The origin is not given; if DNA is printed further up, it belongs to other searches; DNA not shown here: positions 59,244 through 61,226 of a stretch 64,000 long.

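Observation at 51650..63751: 12-kb chaperone/AAA+ island interleaved with membrane proteins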

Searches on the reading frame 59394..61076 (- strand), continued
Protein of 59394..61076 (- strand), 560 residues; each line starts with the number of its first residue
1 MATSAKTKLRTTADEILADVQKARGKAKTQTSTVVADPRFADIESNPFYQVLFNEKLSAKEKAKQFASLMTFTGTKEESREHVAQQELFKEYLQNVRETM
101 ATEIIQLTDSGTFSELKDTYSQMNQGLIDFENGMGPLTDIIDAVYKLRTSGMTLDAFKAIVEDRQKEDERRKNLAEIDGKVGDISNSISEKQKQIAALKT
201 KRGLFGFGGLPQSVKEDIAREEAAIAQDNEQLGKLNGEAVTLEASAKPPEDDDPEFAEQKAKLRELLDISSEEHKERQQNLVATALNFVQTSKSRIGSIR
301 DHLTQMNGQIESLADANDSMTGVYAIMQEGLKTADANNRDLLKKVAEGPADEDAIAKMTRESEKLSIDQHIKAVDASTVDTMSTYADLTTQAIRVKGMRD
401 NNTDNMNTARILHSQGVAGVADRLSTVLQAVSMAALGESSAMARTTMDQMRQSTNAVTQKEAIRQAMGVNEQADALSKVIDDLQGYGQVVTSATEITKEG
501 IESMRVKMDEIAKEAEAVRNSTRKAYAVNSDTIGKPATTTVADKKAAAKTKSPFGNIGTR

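Call 64: search_protein_families(library=pfam, alignment_id=A1, max_evalue=1)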
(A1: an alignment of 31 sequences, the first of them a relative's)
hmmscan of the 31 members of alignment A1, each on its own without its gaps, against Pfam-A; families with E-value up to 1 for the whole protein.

A. member 1, P0001 (560 aa): 3 families
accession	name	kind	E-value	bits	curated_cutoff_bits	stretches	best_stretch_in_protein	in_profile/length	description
PF06419.17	COG6_N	-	0.18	12.4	27.4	1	440-520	9-89/114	Conserved oligomeric complex COG6, N-terminal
PF19314.4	DUF5917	-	0.2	12.2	27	1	48-101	41-92/94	Family of unknown function (DUF5917)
PF05979.17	DUF896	-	0.89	9.9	24.2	1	80-104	21-45/64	Bacterial protein of unknown function (DUF896)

B. families by the number of members that match (of 31 scanned): 69 families (the first 25 are shown)
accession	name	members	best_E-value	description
PF22161.1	Mre11_C_bact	8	0.0055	Mre11 C-terminal domain, bacteria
PF14204.11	Ribosomal_L18_c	5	0.012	Ribosomal L18 C-terminal region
PF04513.17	Baculo_PEP_C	4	0.0084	Baculovirus polyhedron envelope protein, PEP, C terminus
PF14523.12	Syntaxin_2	3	0.0013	Syntaxin-like protein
PF15011.11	CA109-like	3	0.014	Ribosome biogenesis protein C1orf109-like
PF25805.1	IQUB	3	0.038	IQUB-like domain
PF05531.17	NPV_P10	3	0.16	Nucleopolyhedrovirus P10 protein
PF15213.11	CDRT4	2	0.00073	CMT1A duplicated region transcript 4 protein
PF05377.16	FlaC_arch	2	0.013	Flagella accessory protein C (FlaC)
PF23116.1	HHD_RTEL1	2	0.059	RTEL1, HHD domain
PF03449.20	GreA_GreB_N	2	0.091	Transcription elongation factor, N-terminal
PF19314.4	DUF5917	2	0.2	Family of unknown function (DUF5917)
PF00715.22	IL2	2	0.21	Interleukin 2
PF07889.17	DUF1664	2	0.25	Protein of unknown function (DUF1664)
PF06103.16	DUF948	2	0.59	Bacterial protein of unknown function (DUF948)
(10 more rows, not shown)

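Call 98: find_encoding_contigs(protein=P0085, flank=8000, max_places=1)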
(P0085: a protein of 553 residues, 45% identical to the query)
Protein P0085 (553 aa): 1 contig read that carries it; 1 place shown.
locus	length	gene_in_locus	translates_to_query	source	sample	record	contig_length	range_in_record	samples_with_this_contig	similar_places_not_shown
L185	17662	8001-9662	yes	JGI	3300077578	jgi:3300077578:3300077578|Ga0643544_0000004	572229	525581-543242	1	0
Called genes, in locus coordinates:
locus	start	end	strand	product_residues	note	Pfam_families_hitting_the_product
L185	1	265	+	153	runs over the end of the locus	PF15891:Nuc_deoxyri_tr2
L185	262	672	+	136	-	-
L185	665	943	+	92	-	-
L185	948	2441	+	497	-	PF04055:Radical_SAM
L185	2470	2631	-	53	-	-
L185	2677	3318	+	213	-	PF09414:RNA_ligase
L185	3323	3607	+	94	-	-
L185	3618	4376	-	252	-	-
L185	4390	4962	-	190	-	PF18454:Mtd_N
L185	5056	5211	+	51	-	-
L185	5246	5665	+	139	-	PF00293:NUDIX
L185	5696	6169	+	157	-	PF08719:NADAR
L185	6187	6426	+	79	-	-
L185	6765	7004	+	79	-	-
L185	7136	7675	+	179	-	PF01885:PTS_2-RNA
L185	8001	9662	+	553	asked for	-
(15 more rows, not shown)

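Call 99: find_encoding_contigs(protein=P0110, flank=8000, max_places=1)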
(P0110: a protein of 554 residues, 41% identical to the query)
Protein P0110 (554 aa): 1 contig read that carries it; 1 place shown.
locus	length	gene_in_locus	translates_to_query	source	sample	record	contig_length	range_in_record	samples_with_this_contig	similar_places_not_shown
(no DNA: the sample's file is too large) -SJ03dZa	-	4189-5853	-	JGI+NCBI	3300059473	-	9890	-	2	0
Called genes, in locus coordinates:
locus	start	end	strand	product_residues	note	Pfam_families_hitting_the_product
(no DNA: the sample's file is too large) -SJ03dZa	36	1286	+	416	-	PF26128:Gad2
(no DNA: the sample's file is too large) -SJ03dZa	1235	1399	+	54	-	PF25708:Phage_T7_Gp5_9 (faint)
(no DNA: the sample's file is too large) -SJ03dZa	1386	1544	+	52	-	-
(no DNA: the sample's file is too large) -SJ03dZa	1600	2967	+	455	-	PF01068:DNA_ligase_A_M (faint)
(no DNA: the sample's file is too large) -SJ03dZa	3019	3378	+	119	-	-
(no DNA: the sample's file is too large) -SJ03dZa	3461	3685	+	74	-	-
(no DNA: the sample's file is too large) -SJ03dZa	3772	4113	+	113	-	-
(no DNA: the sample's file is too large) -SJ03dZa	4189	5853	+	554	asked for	-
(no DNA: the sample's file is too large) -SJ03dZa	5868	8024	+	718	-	PF13191:AAA_16 (faint), PF12775:AAA_7 (faint), PF17871:AAA_lid_9, PF00158:Sigma54_activat (weak), PF07724:AAA_2, PF00004:AAA, PF07728:AAA_5, PF10431:ClpB_D2-small, +1 more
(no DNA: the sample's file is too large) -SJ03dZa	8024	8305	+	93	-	-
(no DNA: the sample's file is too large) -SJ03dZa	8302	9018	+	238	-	-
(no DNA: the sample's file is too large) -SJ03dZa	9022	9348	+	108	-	-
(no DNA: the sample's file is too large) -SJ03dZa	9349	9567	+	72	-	-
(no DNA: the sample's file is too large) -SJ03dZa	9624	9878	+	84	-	-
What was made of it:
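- In one 9.9-kb contig the triad lies just downstream of Gad2 and a T7 gp5.9-like gene (call 99).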

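Call 100: find_related_loci(query=A1, collection=viral_contigs, flank=10000)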
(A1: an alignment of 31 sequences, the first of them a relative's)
Query A1 (560 aa) in viral_contigs; peptide patterns used: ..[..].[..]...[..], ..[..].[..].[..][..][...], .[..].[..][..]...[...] (x = any residue, [..] = any of these).
130 stretches matched a pattern; 13 encode a relative of the query (tblastn E <= 1e-3); 12 distinct loci.
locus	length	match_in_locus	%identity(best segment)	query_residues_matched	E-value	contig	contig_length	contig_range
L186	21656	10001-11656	63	1-558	0e+0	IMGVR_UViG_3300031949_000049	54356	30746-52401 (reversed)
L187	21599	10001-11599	46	1-531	2e-152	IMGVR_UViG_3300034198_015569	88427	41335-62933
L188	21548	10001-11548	46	37-554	6e-137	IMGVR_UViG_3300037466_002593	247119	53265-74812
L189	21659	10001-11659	42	1-555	8e-133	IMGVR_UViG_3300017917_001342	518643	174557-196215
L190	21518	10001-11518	45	41-547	3e-132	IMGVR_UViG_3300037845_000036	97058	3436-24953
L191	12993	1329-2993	40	1-555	9e-123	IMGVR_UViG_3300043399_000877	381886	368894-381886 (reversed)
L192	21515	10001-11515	39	26-530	4e-107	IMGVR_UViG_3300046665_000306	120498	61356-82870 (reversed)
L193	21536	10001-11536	39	26-536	1e-100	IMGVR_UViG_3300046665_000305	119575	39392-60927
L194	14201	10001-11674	42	1-560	3e-134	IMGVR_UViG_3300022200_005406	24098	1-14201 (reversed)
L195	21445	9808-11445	36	2-554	2e-96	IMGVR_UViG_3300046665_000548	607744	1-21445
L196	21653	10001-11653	41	2-554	2e-126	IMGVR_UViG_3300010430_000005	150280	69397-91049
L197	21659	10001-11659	41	1-555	3e-127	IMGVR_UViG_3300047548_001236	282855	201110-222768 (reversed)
